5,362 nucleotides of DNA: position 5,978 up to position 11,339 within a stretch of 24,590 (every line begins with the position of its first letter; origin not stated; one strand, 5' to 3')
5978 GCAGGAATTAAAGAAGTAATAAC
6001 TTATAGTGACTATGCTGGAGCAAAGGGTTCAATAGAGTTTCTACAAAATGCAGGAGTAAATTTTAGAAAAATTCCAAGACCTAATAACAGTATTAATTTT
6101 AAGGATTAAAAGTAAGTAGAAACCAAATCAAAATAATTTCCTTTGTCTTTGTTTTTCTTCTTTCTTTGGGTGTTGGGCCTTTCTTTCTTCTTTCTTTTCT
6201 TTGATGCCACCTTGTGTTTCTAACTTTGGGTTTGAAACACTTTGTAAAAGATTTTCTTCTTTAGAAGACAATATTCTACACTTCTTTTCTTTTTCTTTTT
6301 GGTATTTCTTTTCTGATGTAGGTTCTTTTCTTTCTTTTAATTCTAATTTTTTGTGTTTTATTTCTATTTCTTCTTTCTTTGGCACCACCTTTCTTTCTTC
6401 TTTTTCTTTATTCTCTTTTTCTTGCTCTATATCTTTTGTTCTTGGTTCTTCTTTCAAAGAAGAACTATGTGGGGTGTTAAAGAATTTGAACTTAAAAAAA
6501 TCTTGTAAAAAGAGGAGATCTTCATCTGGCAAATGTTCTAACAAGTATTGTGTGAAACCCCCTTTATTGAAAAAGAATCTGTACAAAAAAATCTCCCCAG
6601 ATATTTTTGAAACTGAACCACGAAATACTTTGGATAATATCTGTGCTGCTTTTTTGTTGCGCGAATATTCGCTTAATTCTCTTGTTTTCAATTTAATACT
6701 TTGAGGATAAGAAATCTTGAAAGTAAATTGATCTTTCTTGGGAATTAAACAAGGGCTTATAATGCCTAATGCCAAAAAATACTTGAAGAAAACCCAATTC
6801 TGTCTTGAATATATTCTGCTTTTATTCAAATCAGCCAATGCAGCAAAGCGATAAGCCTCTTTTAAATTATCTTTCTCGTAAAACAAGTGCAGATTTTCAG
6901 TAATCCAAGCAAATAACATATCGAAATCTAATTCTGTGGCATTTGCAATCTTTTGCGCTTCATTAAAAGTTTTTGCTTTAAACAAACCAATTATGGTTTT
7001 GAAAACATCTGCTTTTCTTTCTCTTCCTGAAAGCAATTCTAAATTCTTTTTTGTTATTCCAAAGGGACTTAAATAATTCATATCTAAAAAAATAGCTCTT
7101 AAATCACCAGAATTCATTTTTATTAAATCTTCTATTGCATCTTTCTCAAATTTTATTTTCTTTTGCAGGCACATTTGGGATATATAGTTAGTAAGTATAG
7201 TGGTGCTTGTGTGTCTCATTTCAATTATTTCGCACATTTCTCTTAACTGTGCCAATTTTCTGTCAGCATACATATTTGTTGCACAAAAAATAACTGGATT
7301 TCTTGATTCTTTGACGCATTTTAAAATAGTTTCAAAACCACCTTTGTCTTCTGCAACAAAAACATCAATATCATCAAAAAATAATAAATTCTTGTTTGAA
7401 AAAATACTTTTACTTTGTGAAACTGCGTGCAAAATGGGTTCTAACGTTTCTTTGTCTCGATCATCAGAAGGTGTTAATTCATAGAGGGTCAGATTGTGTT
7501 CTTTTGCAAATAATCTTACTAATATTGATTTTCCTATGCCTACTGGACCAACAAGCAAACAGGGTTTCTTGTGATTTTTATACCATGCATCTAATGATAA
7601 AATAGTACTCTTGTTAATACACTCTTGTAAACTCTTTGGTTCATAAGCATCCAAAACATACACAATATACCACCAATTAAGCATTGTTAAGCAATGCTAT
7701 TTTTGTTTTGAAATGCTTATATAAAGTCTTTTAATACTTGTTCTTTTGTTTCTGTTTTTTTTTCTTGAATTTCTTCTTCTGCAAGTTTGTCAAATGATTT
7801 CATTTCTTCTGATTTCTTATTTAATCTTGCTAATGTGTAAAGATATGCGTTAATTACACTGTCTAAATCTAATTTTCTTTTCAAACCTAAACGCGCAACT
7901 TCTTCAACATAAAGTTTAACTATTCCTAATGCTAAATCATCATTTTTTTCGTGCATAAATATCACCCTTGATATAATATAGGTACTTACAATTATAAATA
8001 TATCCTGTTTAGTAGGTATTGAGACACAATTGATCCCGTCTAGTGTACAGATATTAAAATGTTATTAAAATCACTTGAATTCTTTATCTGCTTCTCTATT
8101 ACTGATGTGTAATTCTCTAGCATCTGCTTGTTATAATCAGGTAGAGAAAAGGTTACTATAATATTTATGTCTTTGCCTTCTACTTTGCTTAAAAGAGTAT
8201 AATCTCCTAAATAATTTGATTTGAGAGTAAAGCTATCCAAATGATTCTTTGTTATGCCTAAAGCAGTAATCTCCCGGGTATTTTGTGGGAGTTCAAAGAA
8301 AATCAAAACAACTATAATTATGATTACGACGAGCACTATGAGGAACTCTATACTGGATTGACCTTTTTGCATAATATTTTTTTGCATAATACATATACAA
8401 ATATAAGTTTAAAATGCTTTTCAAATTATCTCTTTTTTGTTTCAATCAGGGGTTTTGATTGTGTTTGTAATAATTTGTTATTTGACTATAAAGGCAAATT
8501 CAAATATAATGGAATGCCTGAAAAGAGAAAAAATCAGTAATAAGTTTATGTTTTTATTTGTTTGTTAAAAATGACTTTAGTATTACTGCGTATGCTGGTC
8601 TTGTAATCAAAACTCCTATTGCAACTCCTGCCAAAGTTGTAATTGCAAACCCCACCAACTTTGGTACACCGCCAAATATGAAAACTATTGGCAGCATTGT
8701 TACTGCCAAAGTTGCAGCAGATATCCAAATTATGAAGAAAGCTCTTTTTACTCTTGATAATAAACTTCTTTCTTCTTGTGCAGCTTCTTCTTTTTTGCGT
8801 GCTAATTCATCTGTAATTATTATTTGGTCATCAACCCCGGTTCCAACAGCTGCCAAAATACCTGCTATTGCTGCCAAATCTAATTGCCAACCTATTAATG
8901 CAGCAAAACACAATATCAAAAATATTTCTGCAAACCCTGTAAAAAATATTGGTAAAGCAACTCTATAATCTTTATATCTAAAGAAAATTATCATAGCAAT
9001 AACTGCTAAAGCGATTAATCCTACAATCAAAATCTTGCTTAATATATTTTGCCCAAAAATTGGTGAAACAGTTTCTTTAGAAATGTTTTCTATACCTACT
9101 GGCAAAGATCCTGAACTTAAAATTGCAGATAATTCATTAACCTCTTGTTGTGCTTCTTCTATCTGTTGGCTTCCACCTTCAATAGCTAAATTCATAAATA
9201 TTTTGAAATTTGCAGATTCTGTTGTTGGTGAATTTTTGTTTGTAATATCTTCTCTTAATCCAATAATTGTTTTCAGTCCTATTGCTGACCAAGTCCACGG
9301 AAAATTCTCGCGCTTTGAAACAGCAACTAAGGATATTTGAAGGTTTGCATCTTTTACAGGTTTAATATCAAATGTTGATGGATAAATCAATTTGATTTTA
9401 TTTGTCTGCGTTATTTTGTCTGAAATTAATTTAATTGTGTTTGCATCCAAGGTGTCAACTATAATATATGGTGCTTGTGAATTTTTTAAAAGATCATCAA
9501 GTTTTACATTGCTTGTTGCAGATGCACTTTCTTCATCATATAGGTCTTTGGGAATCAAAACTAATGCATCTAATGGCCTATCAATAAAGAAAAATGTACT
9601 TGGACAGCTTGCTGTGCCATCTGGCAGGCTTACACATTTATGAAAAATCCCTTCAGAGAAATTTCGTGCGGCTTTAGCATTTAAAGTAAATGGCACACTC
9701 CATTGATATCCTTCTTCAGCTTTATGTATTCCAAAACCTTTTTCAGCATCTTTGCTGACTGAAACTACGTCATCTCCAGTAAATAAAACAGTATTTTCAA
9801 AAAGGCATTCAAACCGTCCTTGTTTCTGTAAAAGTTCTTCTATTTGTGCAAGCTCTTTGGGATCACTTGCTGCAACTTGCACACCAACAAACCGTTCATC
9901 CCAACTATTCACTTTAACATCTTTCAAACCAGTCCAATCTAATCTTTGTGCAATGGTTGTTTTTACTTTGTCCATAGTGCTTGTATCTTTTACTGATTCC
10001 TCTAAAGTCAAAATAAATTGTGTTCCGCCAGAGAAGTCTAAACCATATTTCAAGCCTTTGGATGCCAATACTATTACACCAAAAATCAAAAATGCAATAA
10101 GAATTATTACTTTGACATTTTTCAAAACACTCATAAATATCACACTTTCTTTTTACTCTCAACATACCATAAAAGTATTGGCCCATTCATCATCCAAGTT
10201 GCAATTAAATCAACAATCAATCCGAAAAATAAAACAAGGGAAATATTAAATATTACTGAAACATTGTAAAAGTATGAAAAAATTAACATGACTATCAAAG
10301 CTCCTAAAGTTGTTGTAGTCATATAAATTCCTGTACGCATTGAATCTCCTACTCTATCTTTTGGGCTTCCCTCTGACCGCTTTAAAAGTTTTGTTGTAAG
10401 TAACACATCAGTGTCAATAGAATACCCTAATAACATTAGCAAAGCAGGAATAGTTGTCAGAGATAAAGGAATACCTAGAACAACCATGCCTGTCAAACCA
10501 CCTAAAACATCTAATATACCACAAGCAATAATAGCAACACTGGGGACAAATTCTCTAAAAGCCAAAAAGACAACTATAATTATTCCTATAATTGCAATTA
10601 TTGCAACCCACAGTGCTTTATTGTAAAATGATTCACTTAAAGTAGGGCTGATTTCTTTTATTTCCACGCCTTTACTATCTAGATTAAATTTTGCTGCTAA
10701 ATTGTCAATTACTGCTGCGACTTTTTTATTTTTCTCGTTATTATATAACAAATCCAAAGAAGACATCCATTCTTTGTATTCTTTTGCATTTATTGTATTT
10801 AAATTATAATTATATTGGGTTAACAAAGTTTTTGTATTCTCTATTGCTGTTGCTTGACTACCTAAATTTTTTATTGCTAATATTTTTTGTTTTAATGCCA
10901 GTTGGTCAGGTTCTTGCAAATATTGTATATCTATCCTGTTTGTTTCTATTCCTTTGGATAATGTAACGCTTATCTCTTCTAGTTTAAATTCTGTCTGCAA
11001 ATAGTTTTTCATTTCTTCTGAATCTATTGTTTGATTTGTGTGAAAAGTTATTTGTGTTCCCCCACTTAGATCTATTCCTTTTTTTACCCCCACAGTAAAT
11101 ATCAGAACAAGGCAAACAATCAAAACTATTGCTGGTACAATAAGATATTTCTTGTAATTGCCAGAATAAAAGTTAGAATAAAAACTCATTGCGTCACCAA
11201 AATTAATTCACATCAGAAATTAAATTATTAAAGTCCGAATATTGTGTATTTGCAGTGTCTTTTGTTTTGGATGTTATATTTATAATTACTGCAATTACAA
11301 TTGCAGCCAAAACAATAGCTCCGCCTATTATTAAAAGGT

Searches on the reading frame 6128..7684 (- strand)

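Call 51: search_protein_families(library=pfam, proteins=[window:6128-7684:-], max_evalue=0.001)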
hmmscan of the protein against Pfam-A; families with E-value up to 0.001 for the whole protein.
window:6128-7684:- (518 aa): 4 families
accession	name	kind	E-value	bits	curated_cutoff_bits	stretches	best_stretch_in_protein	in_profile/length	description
PF00004.35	AAA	-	1.3e-08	35.8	21.2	1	42-151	1-123/131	ATPase family associated with various cellular activities (AAA)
PF13173.12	AAA_14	-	3.4e-05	24.3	27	1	39-129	2-90/129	AAA domain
PF03215.21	Rad17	-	0.00051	20.5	23.8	0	23-69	23-75/186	Rad17 P-loop domain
PF13401.12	AAA_22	-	0.00066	20.4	27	0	38-89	4-59/130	AAA domain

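Call 54: search_protein_families(library=ncbifam, proteins=[window:6128-7684:-], max_evalue=0.1)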
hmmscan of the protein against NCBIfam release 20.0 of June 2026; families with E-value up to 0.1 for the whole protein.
window:6128-7684:- (518 aa): 22 families
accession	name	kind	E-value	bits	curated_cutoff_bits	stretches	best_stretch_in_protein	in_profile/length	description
NF003229.0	PRK04195.1-5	equivalog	5.1e-66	223.1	280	1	11-371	8-384/413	replication factor C large subunit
NF003233.0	PRK04195.2-3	equivalog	5.6e-47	160.7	471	1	12-518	5-502/504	replication factor C large subunit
NF003230.0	PRK04195.1-6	equivalog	1.4e-43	149.3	441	1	12-514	6-487/494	replication factor C large subunit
NF003232.0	PRK04195.2-2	equivalog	9.4e-37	127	701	1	13-461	6-462/480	replication factor C large subunit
NF003231.0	PRK04195.2-1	equivalog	3.1e-36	125.2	442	1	12-309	9-318/517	replication factor C large subunit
NF003226.0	PRK04195.1-1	equivalog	1.3e-35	123.2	588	1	13-320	7-328/405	replication factor C large subunit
NF003228.0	PRK04195.1-4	equivalog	8.4e-35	120.5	456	1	32-302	27-303/502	replication factor C large subunit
NF003227.0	PRK04195.1-2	equivalog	6.5e-29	101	502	1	11-468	7-468/487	replication factor C large subunit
NF003234.0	PRK04195.2-4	equivalog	6.3e-22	78.1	529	1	12-468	5-488/497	replication factor C large subunit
NF001679.0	PRK00440.1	equivalog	3.6e-10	39.4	303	1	12-199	10-202/322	replication factor C small subunit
NF009067.0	PRK12402.1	equivalog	4.5e-06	25.8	317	1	147-248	172-275/340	replication factor C small subunit 2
TIGR02397.1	dnaX_nterm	equivalog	6e-06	25.7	250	1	114-256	131-276/355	DNA polymerase III subunit gamma/tau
NF011523.0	PRK14962.1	equivalog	0.00048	19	576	1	103-198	123-215/474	DNA polymerase III subunits gamma and tau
NF051883.1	DnaARegInactHdaA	equivalog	0.005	16.5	300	1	23-64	25-66/229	DnaA regulatory inactivator HdaA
NF005173.0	PRK06647.1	equivalog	0.0071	15.2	623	1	116-197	135-216/568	DNA polymerase III subunits gamma and tau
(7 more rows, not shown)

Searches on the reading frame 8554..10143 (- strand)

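Call 51: search_protein_families(library=pfam, proteins=[window:8554-10143:-], max_evalue=0.001)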
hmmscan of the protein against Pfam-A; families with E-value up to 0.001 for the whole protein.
window:8554-10143:- (529 aa): 3 families
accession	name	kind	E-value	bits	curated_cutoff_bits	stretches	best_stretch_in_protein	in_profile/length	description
PF02355.23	SecD_SecF_C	-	2.7e-16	60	20.5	1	351-512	13-173/189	Protein export membrane protein SecD/SecF, C-terminal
PF07549.19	Sec_GG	-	4.1e-07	29.8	20.3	1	24-51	1-28/28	SecD/SecF GG Motif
PF22599.2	SecDF_P1_head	-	0.00015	22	27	0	108-164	9-56/114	SecDF, P1 head subdomain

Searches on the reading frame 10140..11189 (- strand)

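Call 51: search_protein_families(library=pfam, proteins=[window:10140-11189:-], max_evalue=0.001)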
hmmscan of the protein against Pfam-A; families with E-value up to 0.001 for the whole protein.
window:10140-11189:- (349 aa): 2 families
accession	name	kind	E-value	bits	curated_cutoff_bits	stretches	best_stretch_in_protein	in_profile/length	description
PF02355.23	SecD_SecF_C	-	6.2e-32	111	20.5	1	167-344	8-188/189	Protein export membrane protein SecD/SecF, C-terminal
PF07549.19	Sec_GG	-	1.3e-05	25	20.3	1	28-54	1-27/28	SecD/SecF GG Motif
